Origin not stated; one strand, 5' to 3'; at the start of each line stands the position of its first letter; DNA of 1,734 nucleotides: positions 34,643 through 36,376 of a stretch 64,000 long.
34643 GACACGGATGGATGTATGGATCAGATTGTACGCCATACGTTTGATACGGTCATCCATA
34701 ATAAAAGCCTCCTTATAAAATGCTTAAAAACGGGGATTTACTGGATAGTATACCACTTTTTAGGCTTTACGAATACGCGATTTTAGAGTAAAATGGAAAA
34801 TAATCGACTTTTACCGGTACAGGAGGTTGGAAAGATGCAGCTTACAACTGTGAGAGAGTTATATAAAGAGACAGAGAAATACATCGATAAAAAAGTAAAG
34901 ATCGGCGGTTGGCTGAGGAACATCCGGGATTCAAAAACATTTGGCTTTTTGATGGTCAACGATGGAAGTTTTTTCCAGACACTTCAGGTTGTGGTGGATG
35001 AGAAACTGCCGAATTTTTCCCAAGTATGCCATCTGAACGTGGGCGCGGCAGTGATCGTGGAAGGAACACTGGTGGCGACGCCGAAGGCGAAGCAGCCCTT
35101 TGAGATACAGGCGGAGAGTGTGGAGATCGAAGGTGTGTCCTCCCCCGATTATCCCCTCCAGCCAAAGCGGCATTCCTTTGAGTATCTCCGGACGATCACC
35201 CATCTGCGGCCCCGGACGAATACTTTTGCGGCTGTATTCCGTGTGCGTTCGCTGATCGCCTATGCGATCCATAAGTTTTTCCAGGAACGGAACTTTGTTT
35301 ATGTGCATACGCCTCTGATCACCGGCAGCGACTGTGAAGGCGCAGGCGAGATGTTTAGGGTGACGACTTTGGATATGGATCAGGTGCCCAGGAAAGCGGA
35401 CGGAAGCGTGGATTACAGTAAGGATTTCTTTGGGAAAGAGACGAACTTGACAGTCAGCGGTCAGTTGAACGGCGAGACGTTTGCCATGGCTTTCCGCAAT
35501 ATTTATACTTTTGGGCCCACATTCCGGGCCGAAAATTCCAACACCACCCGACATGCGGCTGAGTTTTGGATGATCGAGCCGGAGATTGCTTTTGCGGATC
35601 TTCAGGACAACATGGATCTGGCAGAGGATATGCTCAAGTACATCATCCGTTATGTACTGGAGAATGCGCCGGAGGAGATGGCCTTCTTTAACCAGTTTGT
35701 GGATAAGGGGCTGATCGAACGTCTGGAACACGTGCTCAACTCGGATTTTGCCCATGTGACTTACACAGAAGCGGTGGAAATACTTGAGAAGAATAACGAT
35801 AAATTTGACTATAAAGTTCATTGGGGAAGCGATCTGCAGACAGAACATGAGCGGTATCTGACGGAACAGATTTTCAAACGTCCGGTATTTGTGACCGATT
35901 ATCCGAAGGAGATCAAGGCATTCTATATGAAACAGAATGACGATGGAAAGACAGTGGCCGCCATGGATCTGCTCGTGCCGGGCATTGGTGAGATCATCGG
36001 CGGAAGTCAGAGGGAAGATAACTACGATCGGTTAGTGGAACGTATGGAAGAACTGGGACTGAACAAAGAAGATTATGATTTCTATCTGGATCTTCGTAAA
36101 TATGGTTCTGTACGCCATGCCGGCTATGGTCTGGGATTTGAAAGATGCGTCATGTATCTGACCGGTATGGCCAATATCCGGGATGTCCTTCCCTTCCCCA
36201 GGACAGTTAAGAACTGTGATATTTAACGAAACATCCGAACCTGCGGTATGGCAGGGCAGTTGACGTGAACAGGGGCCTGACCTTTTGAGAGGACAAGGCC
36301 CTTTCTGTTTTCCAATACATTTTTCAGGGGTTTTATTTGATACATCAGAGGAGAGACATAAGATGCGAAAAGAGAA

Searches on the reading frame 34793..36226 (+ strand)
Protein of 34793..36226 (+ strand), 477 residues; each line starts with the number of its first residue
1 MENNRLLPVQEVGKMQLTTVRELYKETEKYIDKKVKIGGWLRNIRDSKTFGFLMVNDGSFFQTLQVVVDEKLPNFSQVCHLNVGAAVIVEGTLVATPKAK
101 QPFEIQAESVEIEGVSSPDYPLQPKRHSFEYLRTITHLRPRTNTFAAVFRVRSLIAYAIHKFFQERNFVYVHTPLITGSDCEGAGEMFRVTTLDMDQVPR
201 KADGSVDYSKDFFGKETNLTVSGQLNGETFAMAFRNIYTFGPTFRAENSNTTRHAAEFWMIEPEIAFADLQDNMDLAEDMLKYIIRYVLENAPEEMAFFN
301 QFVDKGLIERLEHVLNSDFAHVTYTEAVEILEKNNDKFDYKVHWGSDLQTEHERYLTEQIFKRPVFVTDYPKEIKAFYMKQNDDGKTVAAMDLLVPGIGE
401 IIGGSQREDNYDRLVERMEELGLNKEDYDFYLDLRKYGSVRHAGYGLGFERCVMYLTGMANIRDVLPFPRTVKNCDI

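Call 8: search_protein_families(library=pfam, proteins=[window:34793-36226:+], max_evalue=0.01)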
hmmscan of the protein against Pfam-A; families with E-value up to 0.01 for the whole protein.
window:34793-36226:+ (477 aa): 3 families
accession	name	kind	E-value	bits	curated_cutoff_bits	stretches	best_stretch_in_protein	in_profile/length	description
PF00152.25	tRNA-synt_2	-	2.5e-70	237.4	25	1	136-471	9-307/308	tRNA synthetases class II (D, K and N)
PF01336.31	tRNA_anti-codon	-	1.5e-10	41.3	27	1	35-112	1-74/75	OB-fold nucleic acid binding domain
PF01409.25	tRNA-synt_2d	-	0.0082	16.1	19.8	0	440-465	210-235/246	tRNA synthetases class II core domain (F)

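Call 30: list_cluster_members(proteins=[window:34793-36226:+, window:43569-46559:+, window:41303-42028:+, window:47641-48057:+, window:53333-54511:-])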
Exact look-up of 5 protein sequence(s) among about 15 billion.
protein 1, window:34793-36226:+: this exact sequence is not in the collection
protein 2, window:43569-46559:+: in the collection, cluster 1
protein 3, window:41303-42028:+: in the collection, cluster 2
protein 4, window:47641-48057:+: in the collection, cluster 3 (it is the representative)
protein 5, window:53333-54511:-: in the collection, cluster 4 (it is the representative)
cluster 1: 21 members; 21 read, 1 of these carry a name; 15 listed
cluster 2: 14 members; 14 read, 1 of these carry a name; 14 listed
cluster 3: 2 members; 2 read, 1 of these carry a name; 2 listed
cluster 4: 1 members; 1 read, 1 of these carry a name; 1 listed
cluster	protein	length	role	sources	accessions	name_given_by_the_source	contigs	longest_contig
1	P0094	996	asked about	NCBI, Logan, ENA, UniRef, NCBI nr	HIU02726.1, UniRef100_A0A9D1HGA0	MAG TPA: type 2 lantipeptide synthetase LanM [Candidatus Onthocola gallistercoris] | Type 2 lantipeptide synthetase LanM n=1 Tax=Candidatus Onthocola gallistercoris ... | type 2 lantipeptide synthetase LanM [Candidatus Onthocola gallistercoris]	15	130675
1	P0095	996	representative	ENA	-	-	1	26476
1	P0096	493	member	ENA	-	-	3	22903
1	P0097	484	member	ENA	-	-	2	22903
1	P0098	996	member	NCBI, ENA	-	-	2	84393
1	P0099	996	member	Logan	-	-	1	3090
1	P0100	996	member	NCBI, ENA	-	-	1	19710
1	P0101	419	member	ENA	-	-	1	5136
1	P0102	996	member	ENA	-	-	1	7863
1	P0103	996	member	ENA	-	-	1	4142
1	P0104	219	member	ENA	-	-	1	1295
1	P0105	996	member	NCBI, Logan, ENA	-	-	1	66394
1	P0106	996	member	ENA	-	-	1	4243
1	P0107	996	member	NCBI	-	-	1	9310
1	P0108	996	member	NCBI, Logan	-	-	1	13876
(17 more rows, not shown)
